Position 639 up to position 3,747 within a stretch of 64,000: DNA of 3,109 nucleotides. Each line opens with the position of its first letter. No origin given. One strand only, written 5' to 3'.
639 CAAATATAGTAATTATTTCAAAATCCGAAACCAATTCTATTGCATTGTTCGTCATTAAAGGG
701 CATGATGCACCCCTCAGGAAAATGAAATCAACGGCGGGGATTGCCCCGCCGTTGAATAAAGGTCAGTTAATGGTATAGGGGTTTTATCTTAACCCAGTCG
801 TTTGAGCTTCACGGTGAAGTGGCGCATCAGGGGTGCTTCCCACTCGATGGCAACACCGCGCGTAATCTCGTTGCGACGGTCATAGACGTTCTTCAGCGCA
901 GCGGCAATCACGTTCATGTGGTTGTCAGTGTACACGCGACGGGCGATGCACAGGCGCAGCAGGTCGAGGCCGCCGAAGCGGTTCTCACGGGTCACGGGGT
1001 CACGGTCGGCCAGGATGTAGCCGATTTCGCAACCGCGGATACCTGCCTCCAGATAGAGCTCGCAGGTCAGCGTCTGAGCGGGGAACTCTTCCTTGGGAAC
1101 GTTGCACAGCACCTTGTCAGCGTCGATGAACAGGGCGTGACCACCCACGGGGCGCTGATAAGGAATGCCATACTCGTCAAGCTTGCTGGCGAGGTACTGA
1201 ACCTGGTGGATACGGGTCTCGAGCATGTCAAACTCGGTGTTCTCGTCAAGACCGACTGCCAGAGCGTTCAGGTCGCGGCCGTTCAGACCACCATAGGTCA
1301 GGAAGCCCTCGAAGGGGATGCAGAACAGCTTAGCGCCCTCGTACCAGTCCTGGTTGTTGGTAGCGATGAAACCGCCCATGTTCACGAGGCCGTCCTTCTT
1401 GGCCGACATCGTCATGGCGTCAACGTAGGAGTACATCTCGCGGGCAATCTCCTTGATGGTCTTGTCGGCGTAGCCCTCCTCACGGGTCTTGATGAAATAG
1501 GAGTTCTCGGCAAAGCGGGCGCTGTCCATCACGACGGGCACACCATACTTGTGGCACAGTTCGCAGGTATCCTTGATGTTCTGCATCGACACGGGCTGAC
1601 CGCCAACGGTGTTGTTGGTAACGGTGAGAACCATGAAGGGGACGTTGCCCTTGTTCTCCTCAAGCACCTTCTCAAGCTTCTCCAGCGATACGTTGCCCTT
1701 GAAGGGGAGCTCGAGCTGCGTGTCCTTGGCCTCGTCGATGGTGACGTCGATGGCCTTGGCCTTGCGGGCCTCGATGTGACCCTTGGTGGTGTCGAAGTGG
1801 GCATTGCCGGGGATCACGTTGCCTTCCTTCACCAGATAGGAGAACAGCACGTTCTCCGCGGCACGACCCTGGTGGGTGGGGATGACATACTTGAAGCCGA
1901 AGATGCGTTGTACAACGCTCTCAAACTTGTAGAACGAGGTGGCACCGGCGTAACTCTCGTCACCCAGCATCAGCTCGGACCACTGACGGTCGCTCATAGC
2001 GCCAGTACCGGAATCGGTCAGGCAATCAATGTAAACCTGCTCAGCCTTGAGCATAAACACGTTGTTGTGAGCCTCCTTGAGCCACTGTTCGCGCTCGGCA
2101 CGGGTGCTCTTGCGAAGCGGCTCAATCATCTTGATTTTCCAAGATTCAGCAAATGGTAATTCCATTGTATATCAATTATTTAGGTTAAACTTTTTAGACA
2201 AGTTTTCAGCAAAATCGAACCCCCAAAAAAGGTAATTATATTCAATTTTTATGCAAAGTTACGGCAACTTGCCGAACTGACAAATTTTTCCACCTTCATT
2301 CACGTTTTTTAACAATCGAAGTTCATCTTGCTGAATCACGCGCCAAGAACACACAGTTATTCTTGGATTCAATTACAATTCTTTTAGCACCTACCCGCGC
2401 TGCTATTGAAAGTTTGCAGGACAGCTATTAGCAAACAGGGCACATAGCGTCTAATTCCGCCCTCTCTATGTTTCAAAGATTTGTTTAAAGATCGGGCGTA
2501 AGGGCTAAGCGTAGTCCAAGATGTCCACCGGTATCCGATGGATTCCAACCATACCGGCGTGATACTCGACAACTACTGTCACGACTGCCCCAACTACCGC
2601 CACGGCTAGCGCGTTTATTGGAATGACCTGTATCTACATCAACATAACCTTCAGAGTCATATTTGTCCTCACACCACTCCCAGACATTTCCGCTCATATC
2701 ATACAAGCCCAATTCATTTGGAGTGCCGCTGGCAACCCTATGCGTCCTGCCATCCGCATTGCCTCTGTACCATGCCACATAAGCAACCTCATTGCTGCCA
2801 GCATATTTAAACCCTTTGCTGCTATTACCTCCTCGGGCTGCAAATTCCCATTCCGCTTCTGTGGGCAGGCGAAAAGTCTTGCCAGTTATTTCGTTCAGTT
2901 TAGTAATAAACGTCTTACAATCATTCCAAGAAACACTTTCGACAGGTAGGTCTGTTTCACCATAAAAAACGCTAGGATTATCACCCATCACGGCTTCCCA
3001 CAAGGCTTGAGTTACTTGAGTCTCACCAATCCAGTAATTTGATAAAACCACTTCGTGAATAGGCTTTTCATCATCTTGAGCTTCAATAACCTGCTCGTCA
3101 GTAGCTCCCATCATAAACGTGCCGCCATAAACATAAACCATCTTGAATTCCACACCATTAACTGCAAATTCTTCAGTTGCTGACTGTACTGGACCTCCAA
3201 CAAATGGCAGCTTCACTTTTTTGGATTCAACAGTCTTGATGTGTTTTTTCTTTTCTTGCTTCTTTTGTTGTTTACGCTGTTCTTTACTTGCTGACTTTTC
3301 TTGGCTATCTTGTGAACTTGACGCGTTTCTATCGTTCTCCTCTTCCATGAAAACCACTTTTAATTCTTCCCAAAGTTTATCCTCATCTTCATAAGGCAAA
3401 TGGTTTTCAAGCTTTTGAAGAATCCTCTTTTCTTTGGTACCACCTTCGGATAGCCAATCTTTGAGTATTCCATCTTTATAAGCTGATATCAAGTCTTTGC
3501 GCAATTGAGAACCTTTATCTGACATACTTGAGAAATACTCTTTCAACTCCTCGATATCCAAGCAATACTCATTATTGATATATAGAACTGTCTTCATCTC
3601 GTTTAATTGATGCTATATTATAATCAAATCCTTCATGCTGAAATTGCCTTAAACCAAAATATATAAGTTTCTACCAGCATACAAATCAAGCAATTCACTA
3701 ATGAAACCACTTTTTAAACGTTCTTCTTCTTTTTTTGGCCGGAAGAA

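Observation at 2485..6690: AT-rich four-gene cassette (acidic protein, repeat-tailed protein, two-domain classical AAA+ ATPase, cytoplasmic FGE-fold protein): candidate undescribed conflict/defence system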

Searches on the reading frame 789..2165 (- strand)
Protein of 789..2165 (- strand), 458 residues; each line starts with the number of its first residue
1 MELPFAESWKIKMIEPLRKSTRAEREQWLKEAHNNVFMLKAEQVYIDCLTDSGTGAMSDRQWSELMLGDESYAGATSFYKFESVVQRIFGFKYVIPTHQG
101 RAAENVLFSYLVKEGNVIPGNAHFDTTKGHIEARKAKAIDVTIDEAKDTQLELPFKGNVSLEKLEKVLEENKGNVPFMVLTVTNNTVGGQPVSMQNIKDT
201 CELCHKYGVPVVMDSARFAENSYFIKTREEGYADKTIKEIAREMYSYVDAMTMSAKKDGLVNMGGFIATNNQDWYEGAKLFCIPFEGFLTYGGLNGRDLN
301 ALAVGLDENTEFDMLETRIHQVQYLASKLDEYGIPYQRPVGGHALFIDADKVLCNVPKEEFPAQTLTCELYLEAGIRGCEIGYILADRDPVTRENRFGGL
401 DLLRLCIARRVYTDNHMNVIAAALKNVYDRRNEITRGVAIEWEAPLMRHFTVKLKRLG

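Call 3: search_protein_families(library=pfam, proteins=[window:789-2165:-], max_evalue=0.01)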
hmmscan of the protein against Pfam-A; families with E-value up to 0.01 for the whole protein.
window:789-2165:- (458 aa): 3 families
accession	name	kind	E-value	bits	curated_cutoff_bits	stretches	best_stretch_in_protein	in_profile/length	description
PF01212.27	Beta_elim_lyase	-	1.1e-81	274.8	27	1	47-422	1-287/288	Beta-eliminating lyase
PF05889.19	SepSecS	-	0.00017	20.9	21.1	1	159-266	139-232/389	O-phosphoseryl-tRNA(Sec) selenium transferase, SepSecS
PF01041.23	DegT_DnrJ_EryC1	-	0.0083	15.8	19.8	0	79-217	27-148/360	DegT/DnrJ/EryC1/StrS aminotransferase family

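Call 99: find_encoding_contigs(protein=window:789-2165:-, flank=10000, max_places=6)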
Protein window:789-2165:- (458 aa): 11 contigs read that carry it; 4 places shown.
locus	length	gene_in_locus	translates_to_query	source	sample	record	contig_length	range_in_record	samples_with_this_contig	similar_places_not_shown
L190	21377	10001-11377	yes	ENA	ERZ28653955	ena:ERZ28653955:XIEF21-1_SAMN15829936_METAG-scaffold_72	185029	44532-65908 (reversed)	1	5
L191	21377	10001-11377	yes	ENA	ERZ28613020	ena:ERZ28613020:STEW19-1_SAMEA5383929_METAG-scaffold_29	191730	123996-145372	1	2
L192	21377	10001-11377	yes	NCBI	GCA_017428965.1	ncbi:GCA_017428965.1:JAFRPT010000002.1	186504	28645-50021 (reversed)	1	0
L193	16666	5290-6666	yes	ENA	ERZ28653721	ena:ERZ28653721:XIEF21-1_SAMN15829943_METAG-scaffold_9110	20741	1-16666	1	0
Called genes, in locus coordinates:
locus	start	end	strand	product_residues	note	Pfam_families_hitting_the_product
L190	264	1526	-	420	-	PF05569:Peptidase_M56, PF03544:TonB_C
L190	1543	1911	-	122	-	PF03965:Penicillinase_R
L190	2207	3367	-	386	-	PF03235:GmrSD_N, PF01844:HNH (weak)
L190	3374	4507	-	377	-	PF13651:EcoRI_methylase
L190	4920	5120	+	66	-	PF01679:Pmp3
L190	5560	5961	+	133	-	-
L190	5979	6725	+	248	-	-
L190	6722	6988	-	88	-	-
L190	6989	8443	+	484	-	PF00004:AAA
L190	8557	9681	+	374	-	PF03781:FGE-sulfatase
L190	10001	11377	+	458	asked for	PF01212:Beta_elim_lyase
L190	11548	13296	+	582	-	PF13424:TPR_12 (faint), PF12833:HTH_18, PF00165:HTH_AraC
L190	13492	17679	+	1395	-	-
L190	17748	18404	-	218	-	PF14127:DUF4294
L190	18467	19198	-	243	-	-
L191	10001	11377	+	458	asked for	PF01212:Beta_elim_lyase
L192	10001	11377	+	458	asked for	PF01212:Beta_elim_lyase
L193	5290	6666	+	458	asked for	PF01212:Beta_elim_lyase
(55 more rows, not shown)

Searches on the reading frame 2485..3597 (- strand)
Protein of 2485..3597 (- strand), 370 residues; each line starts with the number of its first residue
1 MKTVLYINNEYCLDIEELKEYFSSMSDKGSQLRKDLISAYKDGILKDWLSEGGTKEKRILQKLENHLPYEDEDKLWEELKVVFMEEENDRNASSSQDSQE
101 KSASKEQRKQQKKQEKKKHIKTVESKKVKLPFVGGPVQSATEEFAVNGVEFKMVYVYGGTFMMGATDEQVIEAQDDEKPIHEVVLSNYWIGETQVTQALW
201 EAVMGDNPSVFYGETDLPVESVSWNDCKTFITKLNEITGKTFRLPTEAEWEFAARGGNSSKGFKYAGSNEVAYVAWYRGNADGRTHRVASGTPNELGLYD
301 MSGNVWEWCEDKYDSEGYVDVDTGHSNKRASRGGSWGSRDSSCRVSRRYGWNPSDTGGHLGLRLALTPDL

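Call 3: search_protein_families(library=pfam, proteins=[window:2485-3597:-], max_evalue=0.01)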
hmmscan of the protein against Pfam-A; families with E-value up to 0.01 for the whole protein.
window:2485-3597:- (370 aa): 1 family
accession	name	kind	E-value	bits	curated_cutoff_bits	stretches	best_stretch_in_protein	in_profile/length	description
PF03781.23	FGE-sulfatase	-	6.8e-43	147.6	23.3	1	152-365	4-254/255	Sulfatase-modifying factor enzyme 1-like domain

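Call 4: search_protein_families(library=padloc, proteins=[window:2485-3597:-], max_evalue=0.01)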
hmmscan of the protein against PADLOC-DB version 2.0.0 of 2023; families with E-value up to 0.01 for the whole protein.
window:2485-3597:- (370 aa): 0 families

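Call 5: search_protein_families(library=ncbifam, proteins=[window:2485-3597:-], max_evalue=0.01)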
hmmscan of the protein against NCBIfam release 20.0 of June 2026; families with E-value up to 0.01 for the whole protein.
window:2485-3597:- (370 aa): 8 families
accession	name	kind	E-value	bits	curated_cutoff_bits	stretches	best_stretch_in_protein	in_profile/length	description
NF051459.1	pyoverdine_PvdO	equivalog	4.1e-22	78.6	500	2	218-365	119-277/280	dihydropyoverdine dehydrogenase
TIGR03525.2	GldK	equivalog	2.5e-20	73.2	350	2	232-336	246-375/408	T9SS ring complex lipoprotein PorK/GldK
TIGR03440.2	egtB_TIGR03440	equivalog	3e-16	59.5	360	2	218-365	275-413/413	ergothioneine biosynthesis protein EgtB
TIGR03524.1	GldJ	equivalog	9.1e-12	44.4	458.2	2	270-314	323-366/559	gliding motility lipoprotein GldJ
TIGR02171.1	Fb_sc_TIGR02171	subfamily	7.5e-11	40.8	544.35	1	240-366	157-281/912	TIGR02171 family lipoprotein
TIGR03530.1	GldJ_short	equivalog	2e-09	36.9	382.9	1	285-323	289-327/396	gliding motility lipoprotein GldJ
NF041186.1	SenA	equivalog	2.1e-09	37.3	420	1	216-364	270-380/382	selenoneine synthase SenA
TIGR04344.1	ovoA_Nterm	equivalog_domain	2.4e-07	30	400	1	215-352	294-432/444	5-histidylcysteine sulfoxide synthase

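Call 35: search_solved_structures(query=window:2485-3597:-, max_evalue=0.001, show_alignments=3)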
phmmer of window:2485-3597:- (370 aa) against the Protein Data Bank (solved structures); distinct sequences matched with E-value up to 0.001: 22.
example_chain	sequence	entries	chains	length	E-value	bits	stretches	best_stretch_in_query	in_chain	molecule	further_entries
2y3c_A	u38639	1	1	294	1.3e-31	113.4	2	236-368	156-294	TREPONEMA DENTICOLA VARIABLE PROTEIN 1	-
5hha_A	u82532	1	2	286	2.8e-17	66.2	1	152-365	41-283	PvdO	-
6muj_A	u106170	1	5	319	4.1e-17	65.7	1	187-369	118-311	Formylglycine-generating enzyme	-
2q17_A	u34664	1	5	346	6.8e-17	64.9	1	187-369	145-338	formylglycine generating enzyme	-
5nxl_A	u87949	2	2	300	2.7e-15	59.7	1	188-368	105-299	Non-specific serine/threonine protein kinase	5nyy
6s07_A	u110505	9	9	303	3.2e-15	59.4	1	188-368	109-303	Formylglycine-generating enzyme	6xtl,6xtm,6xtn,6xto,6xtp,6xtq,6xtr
5aoh_A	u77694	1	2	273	1.3e-13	54.2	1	241-318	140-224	Spore coat protein CotH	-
2aft_X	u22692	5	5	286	5.9e-13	52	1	188-365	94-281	Sulfatase modifying factor 1 | Sulfatase-modifying factor 1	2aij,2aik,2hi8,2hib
31dc_A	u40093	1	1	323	6.7e-13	51.8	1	188-365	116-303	Formylglycine-generating enzyme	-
1y4j_A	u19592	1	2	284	6.8e-13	51.8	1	194-365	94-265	Sulfatase modifying factor 2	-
1y1e_X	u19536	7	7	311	2.7e-12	49.8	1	188-365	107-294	C-alpha-formyglycine-generating enzyme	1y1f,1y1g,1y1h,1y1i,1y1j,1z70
5ssy_A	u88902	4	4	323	2.7e-12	49.8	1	186-365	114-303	Formylglycine-generating enzyme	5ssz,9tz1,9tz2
2aii_X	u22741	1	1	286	2.7e-12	49.8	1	188-365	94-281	Sulfatase modifying factor 1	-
5ssx_A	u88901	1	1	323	4.8e-12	49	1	187-365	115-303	Formylglycine-generating enzyme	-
8aru_A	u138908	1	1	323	4.8e-12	49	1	187-365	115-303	Formylglycine-generating enzyme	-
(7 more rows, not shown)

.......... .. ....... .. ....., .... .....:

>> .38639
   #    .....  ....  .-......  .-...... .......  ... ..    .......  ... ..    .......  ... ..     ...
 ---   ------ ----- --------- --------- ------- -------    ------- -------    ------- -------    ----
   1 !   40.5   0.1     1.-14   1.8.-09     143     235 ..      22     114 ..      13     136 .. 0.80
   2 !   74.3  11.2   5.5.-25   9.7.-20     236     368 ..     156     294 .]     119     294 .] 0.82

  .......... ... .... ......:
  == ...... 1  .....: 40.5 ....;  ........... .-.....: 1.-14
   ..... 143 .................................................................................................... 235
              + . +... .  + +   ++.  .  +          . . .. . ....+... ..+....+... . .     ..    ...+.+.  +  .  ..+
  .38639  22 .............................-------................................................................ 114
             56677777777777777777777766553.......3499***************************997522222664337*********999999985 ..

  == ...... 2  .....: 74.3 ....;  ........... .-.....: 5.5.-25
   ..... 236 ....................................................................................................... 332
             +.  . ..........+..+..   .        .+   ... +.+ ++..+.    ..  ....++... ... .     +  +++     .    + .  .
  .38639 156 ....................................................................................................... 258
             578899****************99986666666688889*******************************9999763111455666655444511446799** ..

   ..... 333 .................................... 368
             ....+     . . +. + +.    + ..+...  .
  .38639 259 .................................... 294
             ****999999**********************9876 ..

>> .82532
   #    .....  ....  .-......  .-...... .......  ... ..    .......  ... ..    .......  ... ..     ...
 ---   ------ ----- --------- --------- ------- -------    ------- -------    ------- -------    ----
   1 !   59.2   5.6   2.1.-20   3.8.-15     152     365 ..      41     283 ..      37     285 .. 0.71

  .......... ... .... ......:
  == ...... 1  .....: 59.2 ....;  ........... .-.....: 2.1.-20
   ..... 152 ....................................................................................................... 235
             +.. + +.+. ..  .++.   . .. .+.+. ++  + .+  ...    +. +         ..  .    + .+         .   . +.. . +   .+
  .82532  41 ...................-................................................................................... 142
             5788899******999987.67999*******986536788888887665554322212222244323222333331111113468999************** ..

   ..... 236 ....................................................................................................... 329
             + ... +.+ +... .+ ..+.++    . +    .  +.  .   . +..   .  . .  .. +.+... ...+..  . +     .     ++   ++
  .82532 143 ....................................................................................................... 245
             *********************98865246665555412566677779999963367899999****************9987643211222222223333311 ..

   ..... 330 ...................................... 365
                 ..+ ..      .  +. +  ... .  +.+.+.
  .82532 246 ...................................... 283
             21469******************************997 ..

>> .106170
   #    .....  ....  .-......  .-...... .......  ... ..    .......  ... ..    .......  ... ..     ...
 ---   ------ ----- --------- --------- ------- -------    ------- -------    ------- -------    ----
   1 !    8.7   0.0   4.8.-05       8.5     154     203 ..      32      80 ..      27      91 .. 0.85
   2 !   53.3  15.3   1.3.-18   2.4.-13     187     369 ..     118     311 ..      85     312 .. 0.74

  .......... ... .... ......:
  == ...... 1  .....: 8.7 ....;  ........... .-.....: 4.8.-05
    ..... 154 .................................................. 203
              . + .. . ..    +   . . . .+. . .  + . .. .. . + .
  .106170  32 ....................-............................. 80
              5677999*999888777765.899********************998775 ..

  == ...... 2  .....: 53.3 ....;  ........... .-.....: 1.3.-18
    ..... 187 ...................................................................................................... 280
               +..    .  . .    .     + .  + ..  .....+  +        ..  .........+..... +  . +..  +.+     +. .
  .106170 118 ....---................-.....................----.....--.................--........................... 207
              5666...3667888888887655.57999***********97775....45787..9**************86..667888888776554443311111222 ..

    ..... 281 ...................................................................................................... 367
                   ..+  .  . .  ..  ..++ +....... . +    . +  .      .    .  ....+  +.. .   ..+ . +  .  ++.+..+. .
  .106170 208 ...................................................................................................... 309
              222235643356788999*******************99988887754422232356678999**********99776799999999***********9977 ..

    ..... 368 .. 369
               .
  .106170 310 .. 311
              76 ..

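Call 45: search_protein_families(library=pfam, alignment_id=A3, max_evalue=0.001)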
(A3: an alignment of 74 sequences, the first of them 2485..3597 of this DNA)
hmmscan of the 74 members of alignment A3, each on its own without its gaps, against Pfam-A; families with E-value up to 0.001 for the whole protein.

A. member 1, window:2485-3597:- (370 aa): 1 family
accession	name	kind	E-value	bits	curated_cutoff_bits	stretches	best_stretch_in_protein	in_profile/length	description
PF03781.23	FGE-sulfatase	-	6.8e-43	147.6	23.3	1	152-365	4-254/255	Sulfatase-modifying factor enzyme 1-like domain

B. families by the number of members that match (of 74 scanned): 29 families (the first 25 are shown)
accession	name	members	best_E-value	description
PF03781.23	FGE-sulfatase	28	4.8e-49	Sulfatase-modifying factor enzyme 1-like domain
PF14903.11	WG_beta_rep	3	1.5e-12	WG containing repeat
PF07603.17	Lcl_C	3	1.2e-07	Lcl C-terminal domain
PF13517.12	FG-GAP_3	2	2e-41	FG-GAP-like repeat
PF01839.29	FG-GAP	2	1.4e-14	FG-GAP repeat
PF06148.17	COG2_N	2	5.6e-05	COG2 N-terminal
PF16159.10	FOXP-CC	1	2.1e-30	FOXP coiled-coil domain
PF08238.18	Sel1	1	1.8e-25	Sel1 repeat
PF15907.11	Itfg2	1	2e-16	Integrin-alpha FG-GAP repeat-containing protein 2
PF13125.11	DUF3958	1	4.5e-15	Protein of unknown function (DUF3958)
PF10955.13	Fin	1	7.5e-14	Anti-sigma-F factor Fin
PF14555.12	UBA_4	1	1.1e-12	UBA-like domain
PF24135.1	DUF7402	1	1.1e-11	Domain of unknown function (DUF7402)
PF02762.20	Cbl_N3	1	8.3e-10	CBL proto-oncogene N-terminus, SH2-like domain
PF14783.12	BBS2_Mid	1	1.6e-09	Ciliary BBSome complex subunit 2, middle region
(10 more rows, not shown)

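Call 67: search_protein_families(library=phrogs, proteins=[window:2485-3597:-], max_evalue=0.01)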
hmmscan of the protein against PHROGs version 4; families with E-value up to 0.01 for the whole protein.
window:2485-3597:- (370 aa): 1 family
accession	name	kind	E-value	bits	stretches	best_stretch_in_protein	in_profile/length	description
phrog_18508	-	other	1.8e-50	172.8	1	146-364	12-260/266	kinase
